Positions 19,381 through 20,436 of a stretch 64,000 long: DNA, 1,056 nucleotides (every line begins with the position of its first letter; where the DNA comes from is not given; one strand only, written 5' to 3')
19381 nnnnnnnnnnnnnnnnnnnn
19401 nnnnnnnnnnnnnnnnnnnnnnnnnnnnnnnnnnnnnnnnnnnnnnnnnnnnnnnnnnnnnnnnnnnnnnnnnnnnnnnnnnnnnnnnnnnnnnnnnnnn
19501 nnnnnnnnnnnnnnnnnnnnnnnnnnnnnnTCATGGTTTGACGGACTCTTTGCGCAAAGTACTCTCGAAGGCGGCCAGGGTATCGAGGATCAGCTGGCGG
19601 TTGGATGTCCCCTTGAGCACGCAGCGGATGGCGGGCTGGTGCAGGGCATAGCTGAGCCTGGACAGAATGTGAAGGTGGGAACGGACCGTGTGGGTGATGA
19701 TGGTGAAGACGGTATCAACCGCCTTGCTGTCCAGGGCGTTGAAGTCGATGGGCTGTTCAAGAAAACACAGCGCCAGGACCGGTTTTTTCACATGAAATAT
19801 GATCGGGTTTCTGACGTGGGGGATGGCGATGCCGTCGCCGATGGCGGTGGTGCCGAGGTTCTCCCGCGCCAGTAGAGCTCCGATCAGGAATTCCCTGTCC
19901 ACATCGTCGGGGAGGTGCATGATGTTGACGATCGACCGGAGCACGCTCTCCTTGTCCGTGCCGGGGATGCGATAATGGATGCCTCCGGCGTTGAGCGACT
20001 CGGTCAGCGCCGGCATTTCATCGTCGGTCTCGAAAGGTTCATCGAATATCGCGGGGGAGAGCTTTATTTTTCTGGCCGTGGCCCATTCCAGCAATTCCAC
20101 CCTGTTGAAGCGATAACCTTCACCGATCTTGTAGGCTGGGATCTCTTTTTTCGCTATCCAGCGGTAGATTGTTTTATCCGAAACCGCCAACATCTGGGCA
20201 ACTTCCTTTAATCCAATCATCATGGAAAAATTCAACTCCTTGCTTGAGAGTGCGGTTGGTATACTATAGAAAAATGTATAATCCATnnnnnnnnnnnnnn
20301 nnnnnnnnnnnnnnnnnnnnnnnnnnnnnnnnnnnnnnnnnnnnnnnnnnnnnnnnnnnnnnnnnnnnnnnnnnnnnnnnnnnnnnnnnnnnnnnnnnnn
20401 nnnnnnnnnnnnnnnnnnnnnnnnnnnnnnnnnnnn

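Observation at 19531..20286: HTH (excisionase/MerR-type) fused to a PTS EIIA(Ntr/Fru) domain as first gene of the Ehr operon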

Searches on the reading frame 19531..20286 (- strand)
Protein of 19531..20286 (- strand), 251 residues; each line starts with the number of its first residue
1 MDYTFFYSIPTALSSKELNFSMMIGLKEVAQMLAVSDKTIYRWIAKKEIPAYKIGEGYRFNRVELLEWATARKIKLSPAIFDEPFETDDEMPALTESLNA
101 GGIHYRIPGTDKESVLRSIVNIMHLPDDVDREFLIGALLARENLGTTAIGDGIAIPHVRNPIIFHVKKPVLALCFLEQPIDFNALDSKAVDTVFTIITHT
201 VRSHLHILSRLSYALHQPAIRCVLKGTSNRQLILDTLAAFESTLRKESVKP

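Call 3: search_protein_families(library=pfam, proteins=[window:19531-20286:-], max_evalue=0.01)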
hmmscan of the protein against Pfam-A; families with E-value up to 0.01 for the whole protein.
window:19531-20286:- (251 aa): 4 families
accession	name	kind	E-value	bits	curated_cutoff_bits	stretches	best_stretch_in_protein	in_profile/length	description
PF00359.27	PTS_EIIA_2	-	2.9e-23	82.9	27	1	100-237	5-141/144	Phosphoenolpyruvate-dependent sugar phosphotransferase system, EIIA 2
PF12728.13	HTH_17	-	4.3e-16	59.3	27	1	26-72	4-50/51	Helix-turn-helix domain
PF00376.29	MerR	-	0.00052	20.2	28.2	1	27-59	3-36/38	MerR family regulatory protein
PF15943.11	YdaS_toxin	-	0.0095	16.2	30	0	25-52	10-38/65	Bacterial toxin YdaS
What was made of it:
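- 20071..20211 (-): HTH_17 (Xis/MerR-like winged helix) domain, residues 5-51 of the 230-aa protein. The recognition helix S-D/E-K-T-I-Y-R-W is nearly invariant. Pfam PF12728 E = 4e-16 (call 3).
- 19576..19989 (-): PTS EIIA type-2 (Mtl/Fru/Ntr) domain, residues 79-216. PF00359 E = 3e-23 (call 3).
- On PTS EIIA type 2 (PF00359; Mtl/Fru/Ntr class): 82.9 bits against a cut-off of 27, E = 2.9e-23, covering profile positions 5-141 of 144 (call 3).
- On Classical MerR-family regulators: PF00376 scores 20.2 against 28.2 (call 3).
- On PRD-containing PTS regulators (MtlR/LicR/LevR type): Only HTH_17 and PTS_EIIA_2 are found at E <= 0.01, in a protein of 230 aa (call 3).
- Checked: Pfam gives HTH_17 at residues 26-72 (E = 4e-16, 59 bits against a cut-off of 27) and PTS_EIIA_2 at residues 100-237 (E = 3e-23, 83 bits against 27) (call 3).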

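Call 6: search_protein_families(library=ncbifam, proteins=[window:19531-20286:-], max_evalue=0.001)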
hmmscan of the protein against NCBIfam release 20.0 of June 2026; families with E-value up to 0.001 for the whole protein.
window:19531-20286:- (251 aa): 10 families
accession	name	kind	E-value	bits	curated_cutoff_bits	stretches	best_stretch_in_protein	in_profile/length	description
TIGR00848.1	fruA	subfamily_domain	1.1e-19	70.6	103.5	1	104-220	8-125/129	fructose PTS transporter subunit IIA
TIGR01419.1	nitro_reg_IIA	equivalog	7.1e-18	64.8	138.7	1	94-229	2-136/145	PTS IIA-like nitrogen regulatory protein PtsN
NF008145.0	PRK10896.1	equivalog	1.9e-16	60.2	221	1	93-226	9-142/161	PTS IIA-like nitrogen regulatory protein PtsN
TIGR01764.1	excise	domain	5.6e-15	55.4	28.8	1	27-70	5-48/49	excisionase family DNA-binding protein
NF047737.1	antiphage_MADS1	equivalog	1.2e-13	51.1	80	1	25-68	5-48/49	methylation-associated defense system helix-turn-helix domain-containing protein MAD1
NF007389.0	PRK09913.1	equivalog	5.9e-12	45.8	151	1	99-230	5-137/148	PTS fructose transporter subunit IIA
NF007293.0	PRK09765.1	equivalog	1.2e-08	34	763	1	130-239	41-151/639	PTS 2-O-a-mannosyl-D-glycerate transporter subunit IIABC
NF011663.0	PRK15083.1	subfamily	3.3e-08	32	589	1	95-239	494-636/639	PTS mannitol transporter subunit IICBA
NF008319.0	PRK11109.1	equivalog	9e-07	28.5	302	1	99-237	5-139/376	fused PTS fructose transporter subunit IIA/HPr protein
NF010351.0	PRK13779.1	equivalog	0.00019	20.4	766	1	99-215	5-117/503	bifunctional PTS system fructose-specific transporter subunit IIA/HPr protein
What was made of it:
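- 20071..20211 (-): TIGR01764 scores 55 bits against a cut-off of 28.8 (call 6).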

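Call 8: find_homologous_proteins(query=window:19531-20223:-)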
Query window:19531-20223:- (230 aa): 4739 proteins with E <= 0.001 among 5088 candidates; the best 120 are listed.
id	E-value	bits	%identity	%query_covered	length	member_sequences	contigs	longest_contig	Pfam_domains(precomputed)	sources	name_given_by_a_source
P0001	2.5e-133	460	92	98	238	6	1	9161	PF12728.14,PF00359.28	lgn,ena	-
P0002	2.8e-129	447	89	100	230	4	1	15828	PF12728.14,PF00359.28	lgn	-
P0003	3.2e-129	447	88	99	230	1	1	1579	PF12728.14,PF00359.28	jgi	-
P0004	5.3e-128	443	87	100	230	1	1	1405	PF12728.14,PF00359.28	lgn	-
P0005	5.4e-128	443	87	100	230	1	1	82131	PF12728.14,PF00359.28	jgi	jgi:PTS system nitrogen regulatory IIA component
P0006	6.0e-128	443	88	97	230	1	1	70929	PF12728.14,PF00359.28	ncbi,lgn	-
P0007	9.6e-128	442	88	100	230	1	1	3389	PF12728.14,PF00359.28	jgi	jgi:nitrogen PTS system EIIA component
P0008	2.2e-127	441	88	97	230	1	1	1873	PF12728.14,PF00359.28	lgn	-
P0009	9.5e-127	439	89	97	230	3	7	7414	PF12728.14,PF00359.28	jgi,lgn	-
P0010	2.2e-125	434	88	97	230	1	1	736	PF12728.14,PF00359.28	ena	-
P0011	2.7e-124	431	86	97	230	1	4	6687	PF12728.14,PF00359.28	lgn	-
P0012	4.2e-124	430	85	99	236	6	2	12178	PF12728.14,PF00359.28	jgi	jgi:PTS system nitrogen regulatory IIA component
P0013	4.8e-123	427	85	99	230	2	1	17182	PF12728.14,PF00359.28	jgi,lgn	jgi:nitrogen PTS system EIIA component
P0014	1.5e-120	419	83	100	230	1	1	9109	PF12728.14,PF00359.28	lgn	-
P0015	3.6e-119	414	81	99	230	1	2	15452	PF12728.14,PF00359.28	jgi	jgi:PTS system nitrogen regulatory IIA component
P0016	6.2e-119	413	82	100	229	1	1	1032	PF12728.14,PF00359.28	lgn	-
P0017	8.6e-115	400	78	100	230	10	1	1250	PF12728.14,PF00359.28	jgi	jgi:nitrogen PTS system EIIA component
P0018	3.2e-113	395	78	99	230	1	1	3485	PF12728.14,PF00359.28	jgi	jgi:PTS system nitrogen regulatory IIA component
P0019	4.7e-113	394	76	100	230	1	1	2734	PF12728.14,PF00359.28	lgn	-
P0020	2.7e-112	392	79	97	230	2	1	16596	PF12728.14,PF00359.28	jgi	jgi:nitrogen PTS system EIIA component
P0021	4.8e-112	391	77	98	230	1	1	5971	PF12728.14,PF00359.28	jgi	jgi:nitrogen PTS system EIIA component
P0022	1.2e-111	389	77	98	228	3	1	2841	PF12728.14,PF00359.28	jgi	jgi:nitrogen PTS system EIIA component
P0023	4.7e-111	388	75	100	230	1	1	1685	PF12728.14,PF00359.28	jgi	jgi:nitrogen PTS system EIIA component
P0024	7.0e-111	387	75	100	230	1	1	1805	PF12728.14,PF00359.28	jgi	jgi:nitrogen PTS system EIIA component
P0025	9.0e-111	387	78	97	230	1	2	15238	PF12728.14,PF00359.28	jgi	jgi:PTS system nitrogen regulatory IIA component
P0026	1.0e-110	386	74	100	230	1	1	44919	PF12728.14,PF00359.28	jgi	jgi:nitrogen PTS system EIIA component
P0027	1.3e-110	386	74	100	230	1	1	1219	PF12728.14,PF00359.28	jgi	jgi:PTS system nitrogen regulatory IIA component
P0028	1.6e-110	386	75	99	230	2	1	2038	PF12728.14,PF00359.28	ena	-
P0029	1.6e-110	386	75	97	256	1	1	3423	PF12728.14,PF00359.28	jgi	jgi:nitrogen PTS system EIIA component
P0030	3.1e-110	385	75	98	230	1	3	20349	PF12728.14,PF00359.28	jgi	jgi:PTS system nitrogen regulatory IIA component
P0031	3.3e-110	385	75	97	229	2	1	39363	PF12728.14,PF00359.28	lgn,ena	-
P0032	3.5e-110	385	73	100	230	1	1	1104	PF12728.14,PF00359.28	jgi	jgi:nitrogen PTS system EIIA component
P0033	3.6e-110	385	75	99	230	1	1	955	PF12728.14,PF00359.28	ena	-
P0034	9.2e-110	383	73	99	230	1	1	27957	PF12728.14,PF00359.28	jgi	jgi:nitrogen PTS system EIIA component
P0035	1.9e-109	382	75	97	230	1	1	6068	PF12728.14,PF00359.28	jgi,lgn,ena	-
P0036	2.7e-109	382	74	100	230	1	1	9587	PF12728.14,PF00359.28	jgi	jgi:nitrogen PTS system EIIA component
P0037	3.3e-109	381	75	97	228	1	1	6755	PF12728.14,PF00359.28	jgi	jgi:nitrogen PTS system EIIA component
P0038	1.1e-108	380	72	100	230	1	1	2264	PF12728.14,PF00359.28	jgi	jgi:nitrogen PTS system EIIA component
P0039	2.1e-108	379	74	100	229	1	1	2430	PF12728.14,PF00359.28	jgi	jgi:nitrogen PTS system EIIA component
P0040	3.5e-108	378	73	99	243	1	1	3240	PF12728.14,PF00359.28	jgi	-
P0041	4.0e-108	378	72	100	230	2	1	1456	PF12728.14,PF00359.28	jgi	jgi:nitrogen PTS system EIIA component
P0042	5.9e-108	377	74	98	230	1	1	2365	PF12728.14,PF00359.28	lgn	-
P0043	5.6e-107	374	72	99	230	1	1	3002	PF12728.14,PF00359.28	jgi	jgi:nitrogen PTS system EIIA component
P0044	8.0e-107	374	71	100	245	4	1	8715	PF12728.14,PF00359.28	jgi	jgi:nitrogen PTS system EIIA component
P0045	8.1e-107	374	71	100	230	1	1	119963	PF12728.14,PF00359.28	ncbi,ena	-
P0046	2.8e-103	362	70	99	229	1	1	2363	PF12728.14,PF00359.28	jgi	jgi:PTS system nitrogen regulatory IIA component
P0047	1.2e-101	357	69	98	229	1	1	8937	PF12728.14,PF00359.28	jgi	jgi:nitrogen PTS system EIIA component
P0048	5.0e-101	355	87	80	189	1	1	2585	PF00359.28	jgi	jgi:PTS system nitrogen regulatory IIA component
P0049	5.8e-101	355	72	95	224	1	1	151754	PF12728.14,PF00359.28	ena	-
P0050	4.4e-100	352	69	100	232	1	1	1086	PF12728.14,PF00359.28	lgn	-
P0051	4.5e-100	352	67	99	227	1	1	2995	PF12728.14,PF00359.28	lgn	-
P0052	8.9e-100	351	70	98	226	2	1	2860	PF12728.14,PF00359.28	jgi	jgi:PTS system nitrogen regulatory IIA component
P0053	1.9e-99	350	70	97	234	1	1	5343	PF12728.14,PF00359.28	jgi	jgi:nitrogen PTS system EIIA component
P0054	4.0e-98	345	67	97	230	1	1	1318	PF12728.14,PF00359.28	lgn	-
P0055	1.6e-97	343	67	99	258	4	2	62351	PF12728.14,PF00359.28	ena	-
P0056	1.5e-96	340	65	98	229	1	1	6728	PF12728.14,PF00359.28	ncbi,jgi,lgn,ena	-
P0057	2.3e-96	339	66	97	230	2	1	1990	PF12728.14,PF00359.28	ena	-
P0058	3.7e-96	339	69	98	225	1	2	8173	PF12728.14,PF00359.28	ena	-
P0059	6.2e-96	338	68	98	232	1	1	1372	PF12728.14,PF00359.28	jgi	jgi:nitrogen PTS system EIIA component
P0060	1.9e-95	336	68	95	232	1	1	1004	PF12728.14,PF00359.28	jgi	-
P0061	1.4e-94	334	68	98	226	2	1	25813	PF12728.14,PF00359.28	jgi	jgi:nitrogen PTS system EIIA component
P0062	6.2e-94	332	66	98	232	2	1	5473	PF12728.14,PF00359.28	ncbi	-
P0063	5.9e-93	328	63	100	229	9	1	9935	PF12728.14,PF00359.28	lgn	-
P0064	1.5e-92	327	64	98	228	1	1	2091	PF12728.14,PF00359.28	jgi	jgi:PTS system nitrogen regulatory IIA component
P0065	3.7e-92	326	64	100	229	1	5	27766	PF12728.14,PF00359.28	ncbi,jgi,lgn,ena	-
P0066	1.0e-91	324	64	99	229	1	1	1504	PF12728.14,PF00359.28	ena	-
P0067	1.4e-91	324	65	97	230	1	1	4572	PF12728.14,PF00359.28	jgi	jgi:PTS system nitrogen regulatory IIA component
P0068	2.8e-91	323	63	100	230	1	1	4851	PF12728.14,PF00359.28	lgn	-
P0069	3.5e-91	323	62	99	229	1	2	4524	PF12728.14,PF00359.28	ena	-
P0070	8.7e-91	321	63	100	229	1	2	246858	PF12728.14,PF00359.28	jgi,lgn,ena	jgi:PTS system nitrogen regulatory IIA component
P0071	4.9e-90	319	65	98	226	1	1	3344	PF12728.14,PF00359.28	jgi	jgi:nitrogen PTS system EIIA component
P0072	5.3e-90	319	62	98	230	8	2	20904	PF12728.14,PF00359.28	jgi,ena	-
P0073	1.9e-89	317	63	100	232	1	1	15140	PF12728.14,PF00359.28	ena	-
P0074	2.2e-89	317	62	97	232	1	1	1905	PF12728.14,PF00359.28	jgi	jgi:PTS system nitrogen regulatory IIA component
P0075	4.5e-89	316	63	98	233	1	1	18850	PF12728.14,PF00359.28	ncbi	-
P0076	7.0e-89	315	64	99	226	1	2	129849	PF12728.14,PF00359.28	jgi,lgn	jgi:nitrogen PTS system EIIA component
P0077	8.5e-89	315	61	98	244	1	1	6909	PF12728.14,PF00359.28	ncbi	-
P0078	1.6e-88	314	61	98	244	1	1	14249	PF12728.14,PF00359.28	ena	-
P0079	1.7e-88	314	64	98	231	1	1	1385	PF12728.14,PF00359.28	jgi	-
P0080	2.2e-88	313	61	98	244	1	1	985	PF12728.14,PF00359.28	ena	-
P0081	1.0e-87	311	64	98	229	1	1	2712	PF12728.14,PF00359.28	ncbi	-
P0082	4.2e-87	309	62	99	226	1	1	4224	PF12728.14,PF00359.28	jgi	jgi:nitrogen PTS system EIIA component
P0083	1.1e-86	308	63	99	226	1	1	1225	PF12728.14,PF00359.28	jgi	jgi:nitrogen PTS system EIIA component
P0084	3.2e-86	306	63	97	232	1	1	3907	PF12728.14,PF00359.28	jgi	jgi:nitrogen PTS system EIIA component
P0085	1.2e-85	304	60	97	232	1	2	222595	PF12728.14,PF00359.28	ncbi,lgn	-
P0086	2.7e-85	303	59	97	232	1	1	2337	PF12728.14,PF00359.28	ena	-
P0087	7.3e-85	302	63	97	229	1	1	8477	PF12728.14,PF00359.28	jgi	jgi:PTS system nitrogen regulatory IIA component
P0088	1.5e-84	301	59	100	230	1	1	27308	PF12728.14,PF00359.28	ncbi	ncbi:MAG: PTS sugar transporter subunit IIA [bacterium]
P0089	1.6e-84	301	59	97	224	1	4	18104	PF12728.14,PF00359.28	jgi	jgi:PTS system nitrogen regulatory IIA component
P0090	2.3e-84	300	60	100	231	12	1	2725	PF12728.14,PF00359.28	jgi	jgi:nitrogen PTS system EIIA component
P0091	2.3e-82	294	62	87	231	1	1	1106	PF12728.14,PF00359.28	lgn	-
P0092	1.0e-81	292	60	92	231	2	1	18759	PF12728.14,PF00359.28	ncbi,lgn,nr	ncbi:MAG: PTS sugar transporter subunit IIA [Chitinispirillaceae bacterium]|nr:PTS sugar transporter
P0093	1.1e-81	291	58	98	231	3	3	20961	PF12728.14,PF00359.28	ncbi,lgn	-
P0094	1.6e-81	291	58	97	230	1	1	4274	PF12728.14,PF00359.28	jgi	jgi:nitrogen PTS system EIIA component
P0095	2.7e-81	290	59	99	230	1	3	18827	PF12728.14,PF00359.28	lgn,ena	-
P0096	5.2e-81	289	59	96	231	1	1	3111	PF12728.14,PF00359.28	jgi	jgi:nitrogen PTS system EIIA component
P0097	5.2e-81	289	58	99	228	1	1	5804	PF12728.14,PF00359.28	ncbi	-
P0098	1.1e-80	288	55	97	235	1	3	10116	PF12728.14,PF00359.28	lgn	-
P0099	1.2e-80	288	58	98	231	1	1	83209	PF12728.14,PF00359.28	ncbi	ncbi:MAG: PTS sugar transporter subunit IIA [Candidatus Krumholzibacteriia bacterium]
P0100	3.1e-80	287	55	100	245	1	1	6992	PF12728.14,PF00359.28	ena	-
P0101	4.6e-80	286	57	97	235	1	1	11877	PF12728.14,PF00359.28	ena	-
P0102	4.6e-80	286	57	100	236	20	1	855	PF12728.14,PF00359.28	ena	-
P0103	4.7e-80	286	58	97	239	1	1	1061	PF12728.14,PF00359.28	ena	-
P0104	5.3e-80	286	57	97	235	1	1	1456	PF12728.14,PF00359.28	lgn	-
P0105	1.0e-79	285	57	97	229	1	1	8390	PF12728.14,PF00359.28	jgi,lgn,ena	-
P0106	1.1e-79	285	58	98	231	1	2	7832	PF12728.14,PF00359.28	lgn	-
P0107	1.3e-79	285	58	97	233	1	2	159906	PF12728.14,PF00359.28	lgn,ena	-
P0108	2.6e-79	284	58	97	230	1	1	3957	PF12728.14,PF00359.28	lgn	-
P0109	2.6e-79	284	57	97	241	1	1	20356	PF12728.14,PF00359.28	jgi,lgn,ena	-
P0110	3.7e-79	283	56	97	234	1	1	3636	PF12728.14,PF00359.28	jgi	jgi:nitrogen PTS system EIIA component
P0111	3.9e-79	283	56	100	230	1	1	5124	PF12728.14,PF00376.30,PF00359.28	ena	-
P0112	4.7e-79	283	56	97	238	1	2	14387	PF12728.14,PF00359.28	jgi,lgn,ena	-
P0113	5.3e-79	283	57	97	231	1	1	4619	PF12728.14,PF00359.28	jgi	jgi:nitrogen PTS system EIIA component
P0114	5.5e-79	283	57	97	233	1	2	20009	PF12728.14,PF00359.28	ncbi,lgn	-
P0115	6.0e-79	283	56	97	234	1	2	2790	PF12728.14,PF00359.28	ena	-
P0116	6.0e-79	283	56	97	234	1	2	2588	PF12728.14,PF00359.28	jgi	jgi:PTS system nitrogen regulatory IIA component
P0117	8.8e-79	282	57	97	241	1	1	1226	PF12728.14,PF00359.28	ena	-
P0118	9.1e-79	282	55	99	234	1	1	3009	PF12728.14,PF00359.28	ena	-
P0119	9.4e-79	282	58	96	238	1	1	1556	PF12728.14,PF00359.28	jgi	jgi:nitrogen PTS system EIIA component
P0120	1.0e-78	282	57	97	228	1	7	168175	PF12728.14,PF00359.28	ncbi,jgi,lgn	-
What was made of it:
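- None beyond database names such as 'nitrogen PTS system EIIA component' (call 8).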

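Call 11: find_encoding_contigs(protein=P0070, flank=10000, max_places=2)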
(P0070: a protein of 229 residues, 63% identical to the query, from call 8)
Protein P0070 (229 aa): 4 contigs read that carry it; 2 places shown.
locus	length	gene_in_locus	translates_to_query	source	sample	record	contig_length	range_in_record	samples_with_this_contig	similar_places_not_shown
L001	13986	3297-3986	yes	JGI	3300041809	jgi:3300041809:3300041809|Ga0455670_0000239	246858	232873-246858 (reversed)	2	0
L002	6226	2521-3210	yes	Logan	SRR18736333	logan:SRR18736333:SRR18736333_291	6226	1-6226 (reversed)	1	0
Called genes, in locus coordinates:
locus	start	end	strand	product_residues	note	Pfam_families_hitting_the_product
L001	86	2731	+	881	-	-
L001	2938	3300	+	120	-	PF12840:HTH_20, PF01022:HTH_5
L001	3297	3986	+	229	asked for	PF12728:HTH_17, PF00359:PTS_EIIA_2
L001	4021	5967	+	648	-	PF00361:Proton_antipo_M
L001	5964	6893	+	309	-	PF00146:NADHdh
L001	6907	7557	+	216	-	-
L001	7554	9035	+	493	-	PF00361:Proton_antipo_M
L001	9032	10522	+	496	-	PF00329:Complex1_30kDa (weak), PF00346:Complex1_49kDa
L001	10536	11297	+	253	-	PF13237:Fer4_10, PF12838:Fer4_7 (weak), PF13187:Fer4_9 (faint), PF00037:Fer4 (weak), PF01058:Oxidored_q6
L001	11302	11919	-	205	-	-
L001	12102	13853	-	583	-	PF05524:PEP-utilisers_N, PF00391:PEP-utilizers, PF02896:PEP-utilizers_C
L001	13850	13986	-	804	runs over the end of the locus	PF00343:Phosphorylase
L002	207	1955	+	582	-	-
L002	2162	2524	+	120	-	PF12840:HTH_20, PF01022:HTH_5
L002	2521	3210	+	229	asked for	PF12728:HTH_17, PF00359:PTS_EIIA_2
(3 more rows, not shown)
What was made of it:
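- An EI gene sits next to the cluster in L001 (call 11).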
